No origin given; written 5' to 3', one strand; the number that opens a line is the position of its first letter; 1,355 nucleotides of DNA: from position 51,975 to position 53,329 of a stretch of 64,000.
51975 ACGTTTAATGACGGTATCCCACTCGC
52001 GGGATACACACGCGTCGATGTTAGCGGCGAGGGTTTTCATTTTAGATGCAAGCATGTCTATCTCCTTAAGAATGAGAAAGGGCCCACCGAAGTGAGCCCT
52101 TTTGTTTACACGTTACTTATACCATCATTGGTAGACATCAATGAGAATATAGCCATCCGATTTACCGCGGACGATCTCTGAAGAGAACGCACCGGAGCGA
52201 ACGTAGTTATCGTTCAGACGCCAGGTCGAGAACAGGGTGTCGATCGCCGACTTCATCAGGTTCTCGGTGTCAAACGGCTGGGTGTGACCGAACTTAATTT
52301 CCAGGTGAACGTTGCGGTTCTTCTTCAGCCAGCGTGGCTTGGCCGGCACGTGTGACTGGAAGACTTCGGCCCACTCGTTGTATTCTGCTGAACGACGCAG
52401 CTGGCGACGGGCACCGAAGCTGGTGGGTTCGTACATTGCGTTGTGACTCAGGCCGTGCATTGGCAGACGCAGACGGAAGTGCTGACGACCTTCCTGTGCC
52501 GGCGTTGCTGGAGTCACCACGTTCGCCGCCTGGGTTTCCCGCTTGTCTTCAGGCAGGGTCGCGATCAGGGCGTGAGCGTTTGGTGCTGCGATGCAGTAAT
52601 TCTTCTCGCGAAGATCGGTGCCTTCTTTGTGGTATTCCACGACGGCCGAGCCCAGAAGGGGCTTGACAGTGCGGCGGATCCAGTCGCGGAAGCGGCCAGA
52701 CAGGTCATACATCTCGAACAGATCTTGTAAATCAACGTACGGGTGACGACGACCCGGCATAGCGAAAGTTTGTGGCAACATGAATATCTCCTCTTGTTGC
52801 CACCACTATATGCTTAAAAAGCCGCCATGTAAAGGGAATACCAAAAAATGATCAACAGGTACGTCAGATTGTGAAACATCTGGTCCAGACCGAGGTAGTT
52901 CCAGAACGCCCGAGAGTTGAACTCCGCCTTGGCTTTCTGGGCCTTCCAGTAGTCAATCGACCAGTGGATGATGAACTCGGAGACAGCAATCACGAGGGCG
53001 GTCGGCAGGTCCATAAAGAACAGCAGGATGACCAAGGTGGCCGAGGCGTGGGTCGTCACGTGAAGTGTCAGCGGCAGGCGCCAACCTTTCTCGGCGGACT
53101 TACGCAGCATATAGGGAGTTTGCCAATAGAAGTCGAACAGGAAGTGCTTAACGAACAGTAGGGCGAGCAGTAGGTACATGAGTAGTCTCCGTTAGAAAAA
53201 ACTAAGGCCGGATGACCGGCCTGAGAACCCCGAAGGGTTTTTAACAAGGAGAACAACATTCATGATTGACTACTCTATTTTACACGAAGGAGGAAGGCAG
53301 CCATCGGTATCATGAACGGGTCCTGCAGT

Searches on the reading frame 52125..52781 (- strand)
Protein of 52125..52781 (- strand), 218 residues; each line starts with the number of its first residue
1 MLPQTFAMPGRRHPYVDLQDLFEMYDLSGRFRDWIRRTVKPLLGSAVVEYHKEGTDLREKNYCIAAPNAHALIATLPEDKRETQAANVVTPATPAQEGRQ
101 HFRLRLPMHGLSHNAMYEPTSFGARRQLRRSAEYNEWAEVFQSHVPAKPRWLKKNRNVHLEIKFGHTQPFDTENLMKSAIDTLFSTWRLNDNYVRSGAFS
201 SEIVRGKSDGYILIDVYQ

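Call 16: search_protein_families(library=pfam, proteins=[window:52125-52781:-], max_evalue=0.01)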
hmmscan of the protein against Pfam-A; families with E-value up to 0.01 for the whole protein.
window:52125-52781:- (218 aa): 1 family
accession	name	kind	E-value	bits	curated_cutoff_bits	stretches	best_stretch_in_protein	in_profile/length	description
PF05866.16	RusA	-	0.0083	17.2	22.8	0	144-199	58-109/124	Endodeoxyribonuclease RusA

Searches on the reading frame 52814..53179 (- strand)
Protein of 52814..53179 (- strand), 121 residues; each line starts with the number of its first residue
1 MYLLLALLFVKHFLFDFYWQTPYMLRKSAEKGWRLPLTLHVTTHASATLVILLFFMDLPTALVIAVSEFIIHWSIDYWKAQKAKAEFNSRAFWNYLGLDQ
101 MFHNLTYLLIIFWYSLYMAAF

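Call 16: search_protein_families(library=pfam, proteins=[window:52814-53179:-], max_evalue=0.01)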
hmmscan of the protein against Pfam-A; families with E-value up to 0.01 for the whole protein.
window:52814-53179:- (121 aa): 2 families
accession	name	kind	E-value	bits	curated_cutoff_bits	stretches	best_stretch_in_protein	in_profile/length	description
PF11750.13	DUF3307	-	3e-15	56.8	23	1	4-115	1-108/127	Protein of unknown function (DUF3307)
PF05602.17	CLPTM1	-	0.003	17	22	1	41-83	334-375/434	Cleft lip and palate transmembrane protein 1 (CLPTM1)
